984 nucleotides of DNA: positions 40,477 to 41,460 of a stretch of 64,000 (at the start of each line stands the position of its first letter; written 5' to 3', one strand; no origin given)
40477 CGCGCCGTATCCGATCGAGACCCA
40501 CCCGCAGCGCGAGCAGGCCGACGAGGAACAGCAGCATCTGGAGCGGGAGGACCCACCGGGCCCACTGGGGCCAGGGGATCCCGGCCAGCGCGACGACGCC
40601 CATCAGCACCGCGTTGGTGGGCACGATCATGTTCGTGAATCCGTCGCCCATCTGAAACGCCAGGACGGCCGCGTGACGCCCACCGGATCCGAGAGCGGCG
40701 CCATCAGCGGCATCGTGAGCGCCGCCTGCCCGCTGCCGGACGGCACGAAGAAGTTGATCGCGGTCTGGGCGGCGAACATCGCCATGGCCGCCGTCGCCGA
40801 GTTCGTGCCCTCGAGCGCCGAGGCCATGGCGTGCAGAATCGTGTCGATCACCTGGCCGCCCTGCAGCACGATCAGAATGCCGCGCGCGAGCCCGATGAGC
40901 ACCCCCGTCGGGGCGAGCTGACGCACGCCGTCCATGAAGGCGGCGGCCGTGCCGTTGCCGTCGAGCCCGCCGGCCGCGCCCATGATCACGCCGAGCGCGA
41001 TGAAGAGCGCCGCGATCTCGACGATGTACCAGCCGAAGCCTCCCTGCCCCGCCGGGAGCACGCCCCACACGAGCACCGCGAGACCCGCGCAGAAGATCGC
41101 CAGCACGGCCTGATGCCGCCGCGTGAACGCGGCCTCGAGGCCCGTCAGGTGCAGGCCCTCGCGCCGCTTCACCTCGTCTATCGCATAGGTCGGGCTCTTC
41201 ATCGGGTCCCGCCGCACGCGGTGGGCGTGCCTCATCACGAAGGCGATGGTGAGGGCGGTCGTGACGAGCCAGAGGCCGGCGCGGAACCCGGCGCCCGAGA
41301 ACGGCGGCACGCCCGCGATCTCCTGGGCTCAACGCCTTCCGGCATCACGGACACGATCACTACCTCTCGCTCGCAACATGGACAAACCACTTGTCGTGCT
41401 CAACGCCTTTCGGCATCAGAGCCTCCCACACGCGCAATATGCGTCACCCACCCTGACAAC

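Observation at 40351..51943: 11.4-kb mosaic island bracketed by a 111-nt direct repeat of a gene's 3' end, with no recognisable integrase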

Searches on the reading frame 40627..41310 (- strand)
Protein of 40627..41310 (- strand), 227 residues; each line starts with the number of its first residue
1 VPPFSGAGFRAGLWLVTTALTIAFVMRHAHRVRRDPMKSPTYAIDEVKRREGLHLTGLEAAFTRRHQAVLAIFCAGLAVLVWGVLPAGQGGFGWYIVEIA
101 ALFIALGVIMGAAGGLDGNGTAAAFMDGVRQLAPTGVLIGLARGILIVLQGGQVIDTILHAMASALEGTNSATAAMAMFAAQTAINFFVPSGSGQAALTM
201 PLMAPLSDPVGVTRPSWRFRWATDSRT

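Call 9: search_protein_families(library=pfam, proteins=[window:40627-41310:-], max_evalue=0.01)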
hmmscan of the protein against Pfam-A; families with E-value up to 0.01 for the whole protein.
window:40627-41310:- (227 aa): 2 families
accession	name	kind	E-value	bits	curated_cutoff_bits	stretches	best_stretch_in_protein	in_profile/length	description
PF03606.21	DcuC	-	1e-44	153.3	23.1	1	4-214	192-399/461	C4-dicarboxylate anaerobic carrier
PF03553.21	Na_H_antiporter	-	5.8e-07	29.5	23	1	18-214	59-240/303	Na+/H+ antiporter family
